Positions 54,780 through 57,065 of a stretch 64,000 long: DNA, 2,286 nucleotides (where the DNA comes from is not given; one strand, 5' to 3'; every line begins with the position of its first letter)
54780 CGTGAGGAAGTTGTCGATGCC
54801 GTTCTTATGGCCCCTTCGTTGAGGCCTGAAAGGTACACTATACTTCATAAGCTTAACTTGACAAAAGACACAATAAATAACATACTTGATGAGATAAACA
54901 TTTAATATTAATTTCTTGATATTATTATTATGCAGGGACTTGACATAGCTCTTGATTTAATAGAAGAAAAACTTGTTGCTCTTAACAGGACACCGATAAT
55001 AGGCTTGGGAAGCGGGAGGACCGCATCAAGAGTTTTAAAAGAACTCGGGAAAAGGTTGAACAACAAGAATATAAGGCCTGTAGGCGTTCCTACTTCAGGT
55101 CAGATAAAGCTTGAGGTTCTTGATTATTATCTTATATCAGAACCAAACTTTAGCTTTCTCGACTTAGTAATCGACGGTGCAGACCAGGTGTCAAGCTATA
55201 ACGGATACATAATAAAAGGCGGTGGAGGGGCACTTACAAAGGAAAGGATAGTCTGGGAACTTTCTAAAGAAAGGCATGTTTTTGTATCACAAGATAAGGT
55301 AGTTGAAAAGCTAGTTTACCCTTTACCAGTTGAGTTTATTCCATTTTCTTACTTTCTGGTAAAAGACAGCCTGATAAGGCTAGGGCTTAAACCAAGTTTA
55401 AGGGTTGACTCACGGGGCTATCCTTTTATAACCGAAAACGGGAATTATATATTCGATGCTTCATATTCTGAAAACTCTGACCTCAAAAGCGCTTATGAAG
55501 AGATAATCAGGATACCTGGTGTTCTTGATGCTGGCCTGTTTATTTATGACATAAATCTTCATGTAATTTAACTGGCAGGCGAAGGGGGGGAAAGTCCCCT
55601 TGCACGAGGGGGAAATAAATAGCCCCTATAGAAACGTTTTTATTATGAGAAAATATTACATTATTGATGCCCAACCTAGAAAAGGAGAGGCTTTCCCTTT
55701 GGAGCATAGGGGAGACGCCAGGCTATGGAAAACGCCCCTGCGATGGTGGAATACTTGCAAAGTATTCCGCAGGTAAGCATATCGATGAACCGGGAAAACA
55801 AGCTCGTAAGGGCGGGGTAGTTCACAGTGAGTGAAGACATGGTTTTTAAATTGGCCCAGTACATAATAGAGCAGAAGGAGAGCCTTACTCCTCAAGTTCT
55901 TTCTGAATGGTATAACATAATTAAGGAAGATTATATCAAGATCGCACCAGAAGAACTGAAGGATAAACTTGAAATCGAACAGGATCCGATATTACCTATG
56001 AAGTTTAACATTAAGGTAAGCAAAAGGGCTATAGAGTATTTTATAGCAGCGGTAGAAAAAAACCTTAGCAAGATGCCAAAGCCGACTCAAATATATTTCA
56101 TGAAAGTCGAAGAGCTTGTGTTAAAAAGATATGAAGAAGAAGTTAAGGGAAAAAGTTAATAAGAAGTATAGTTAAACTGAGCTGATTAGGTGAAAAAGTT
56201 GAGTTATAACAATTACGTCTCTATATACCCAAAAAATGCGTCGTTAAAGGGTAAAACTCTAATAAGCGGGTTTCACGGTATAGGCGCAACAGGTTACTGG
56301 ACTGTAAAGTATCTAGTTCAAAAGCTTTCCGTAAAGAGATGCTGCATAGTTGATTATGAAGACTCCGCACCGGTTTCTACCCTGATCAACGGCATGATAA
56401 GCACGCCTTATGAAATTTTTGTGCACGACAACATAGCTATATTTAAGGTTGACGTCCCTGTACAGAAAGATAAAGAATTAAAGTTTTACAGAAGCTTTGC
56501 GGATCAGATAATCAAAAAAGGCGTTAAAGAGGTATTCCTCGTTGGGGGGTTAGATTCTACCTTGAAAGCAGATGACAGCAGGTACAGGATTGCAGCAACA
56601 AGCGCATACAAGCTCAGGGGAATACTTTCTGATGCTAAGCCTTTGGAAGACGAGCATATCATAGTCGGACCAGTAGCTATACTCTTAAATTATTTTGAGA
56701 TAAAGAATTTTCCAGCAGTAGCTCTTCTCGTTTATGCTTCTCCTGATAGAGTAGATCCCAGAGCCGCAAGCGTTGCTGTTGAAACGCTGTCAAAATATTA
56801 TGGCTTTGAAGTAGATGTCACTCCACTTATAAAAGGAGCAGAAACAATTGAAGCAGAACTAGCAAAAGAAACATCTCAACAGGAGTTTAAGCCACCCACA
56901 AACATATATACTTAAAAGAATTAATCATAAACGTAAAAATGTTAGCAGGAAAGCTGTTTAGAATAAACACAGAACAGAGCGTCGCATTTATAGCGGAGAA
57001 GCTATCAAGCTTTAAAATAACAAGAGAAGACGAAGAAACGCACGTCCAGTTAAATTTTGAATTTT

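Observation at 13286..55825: Family of TnpB-less 'omegaRNA cassettes': mini IS605 elements with their own TATA-like element, each abutting a different guide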

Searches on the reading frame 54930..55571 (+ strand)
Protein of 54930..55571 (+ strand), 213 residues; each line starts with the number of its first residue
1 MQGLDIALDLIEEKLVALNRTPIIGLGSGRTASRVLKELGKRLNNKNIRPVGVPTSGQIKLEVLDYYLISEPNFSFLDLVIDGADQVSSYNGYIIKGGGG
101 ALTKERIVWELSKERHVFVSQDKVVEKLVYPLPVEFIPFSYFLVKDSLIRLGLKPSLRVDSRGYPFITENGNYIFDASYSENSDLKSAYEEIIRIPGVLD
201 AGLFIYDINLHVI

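Call 16: search_protein_families(library=pfam, proteins=[window:54930-55571:+])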
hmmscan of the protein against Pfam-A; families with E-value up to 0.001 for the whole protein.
window:54930-55571:+ (213 aa): 1 family
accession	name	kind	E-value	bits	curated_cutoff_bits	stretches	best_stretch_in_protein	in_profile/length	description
PF06026.20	Rib_5-P_isom_A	-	2.9e-36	125.1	26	1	51-206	1-161/173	Ribose 5-phosphate isomerase A (phosphoriboisomerase A)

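Call 26: find_encoding_contigs(protein=window:54930-55571:+, flank=3000, max_places=4)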
Protein window:54930-55571:+ (213 aa): 19 contigs read that carry it; 4 places shown.
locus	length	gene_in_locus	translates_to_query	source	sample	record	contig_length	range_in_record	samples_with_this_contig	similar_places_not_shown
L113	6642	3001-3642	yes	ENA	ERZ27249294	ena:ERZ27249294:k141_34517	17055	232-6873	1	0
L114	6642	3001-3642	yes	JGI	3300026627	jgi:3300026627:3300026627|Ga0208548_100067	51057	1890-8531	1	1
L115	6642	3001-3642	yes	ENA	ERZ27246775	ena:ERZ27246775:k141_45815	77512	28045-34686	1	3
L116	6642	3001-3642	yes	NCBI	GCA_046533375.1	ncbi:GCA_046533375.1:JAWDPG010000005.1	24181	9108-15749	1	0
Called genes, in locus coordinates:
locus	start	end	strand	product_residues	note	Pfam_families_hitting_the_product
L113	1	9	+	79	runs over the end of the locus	?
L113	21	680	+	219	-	PF00254:FKBP_C, PF22199:FKBP26_IF, PF18046:FKBP26_C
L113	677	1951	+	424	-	PF07969:Amidohydro_3 (faint), PF01979:Amidohydro_1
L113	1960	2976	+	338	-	PF00465:Fe-ADH, PF13685:Fe-ADH_2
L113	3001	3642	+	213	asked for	PF06026:Rib_5-P_isom_A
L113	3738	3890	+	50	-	-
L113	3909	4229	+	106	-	-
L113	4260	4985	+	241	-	PF09754:PAC2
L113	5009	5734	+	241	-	-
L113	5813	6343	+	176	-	PF18306:LDcluster4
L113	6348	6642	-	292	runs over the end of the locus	PF00480:ROK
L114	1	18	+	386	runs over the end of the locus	PF00266:Aminotran_5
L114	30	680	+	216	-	PF00254:FKBP_C, PF22199:FKBP26_IF, PF18046:FKBP26_C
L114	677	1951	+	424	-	PF07969:Amidohydro_3 (faint), PF01979:Amidohydro_1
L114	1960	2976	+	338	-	PF00465:Fe-ADH, PF13685:Fe-ADH_2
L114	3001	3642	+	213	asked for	PF06026:Rib_5-P_isom_A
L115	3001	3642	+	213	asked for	PF06026:Rib_5-P_isom_A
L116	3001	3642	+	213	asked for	PF06026:Rib_5-P_isom_A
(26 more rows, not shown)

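Call 69: list_cluster_members(proteins=[window:54930-55571:+, window:26151-27650:+])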
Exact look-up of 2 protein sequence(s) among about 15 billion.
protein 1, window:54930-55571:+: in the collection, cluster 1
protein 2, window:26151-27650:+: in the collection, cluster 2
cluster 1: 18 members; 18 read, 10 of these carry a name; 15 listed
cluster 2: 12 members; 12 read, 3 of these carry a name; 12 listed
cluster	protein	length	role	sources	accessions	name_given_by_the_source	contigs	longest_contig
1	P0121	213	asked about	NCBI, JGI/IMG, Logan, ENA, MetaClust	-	-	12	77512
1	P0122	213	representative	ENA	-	-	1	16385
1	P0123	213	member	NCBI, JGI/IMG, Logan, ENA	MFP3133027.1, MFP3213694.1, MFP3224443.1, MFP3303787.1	MAG: ribose 5-phosphate isomerase A [Nitrososphaeria archaeon] | ribose 5-phosphate isomerase A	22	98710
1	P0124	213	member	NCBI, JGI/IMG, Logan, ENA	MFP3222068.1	MAG: ribose 5-phosphate isomerase A [Nitrososphaeria archaeon]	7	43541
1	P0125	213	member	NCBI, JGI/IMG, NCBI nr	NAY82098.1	MAG: ribose 5-phosphate isomerase A [Thaumarchaeota archaeon] | ribose 5-phosphate isomerase A | ribose 5-phosphate isomerase A [Nitrososphaerota archaeon]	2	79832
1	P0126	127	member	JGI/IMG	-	-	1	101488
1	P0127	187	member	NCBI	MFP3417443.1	MAG: ribose 5-phosphate isomerase A, partial [Nitrososphaeria archaeon]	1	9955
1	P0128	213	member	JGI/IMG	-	ribose 5-phosphate isomerase A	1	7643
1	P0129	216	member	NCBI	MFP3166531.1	MAG: ribose 5-phosphate isomerase A, partial [Nitrososphaeria archaeon]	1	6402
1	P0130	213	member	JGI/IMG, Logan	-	ribose 5-phosphate isomerase A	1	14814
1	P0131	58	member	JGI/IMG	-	ribose-5-phosphate isomerase (EC 5.3.1.6)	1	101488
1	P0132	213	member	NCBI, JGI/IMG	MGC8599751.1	MAG: ribose 5-phosphate isomerase A [Nitrososphaeria archaeon] | ribose 5-phosphate isomerase A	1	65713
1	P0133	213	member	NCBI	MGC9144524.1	MAG: ribose 5-phosphate isomerase A [Nitrososphaeria archaeon]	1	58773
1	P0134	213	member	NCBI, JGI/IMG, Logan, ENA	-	-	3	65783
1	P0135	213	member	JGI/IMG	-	-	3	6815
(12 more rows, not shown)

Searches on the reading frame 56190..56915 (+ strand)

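Call 16: search_protein_families(library=pfam, proteins=[window:56190-56915:+])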
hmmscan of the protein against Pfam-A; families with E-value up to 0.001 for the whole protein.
window:56190-56915:+ (241 aa): 1 family
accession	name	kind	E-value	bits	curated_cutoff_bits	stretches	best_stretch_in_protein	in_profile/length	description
PF09754.15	PAC2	-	3.8e-32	112.3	25.8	1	24-226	1-213/215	PAC2 family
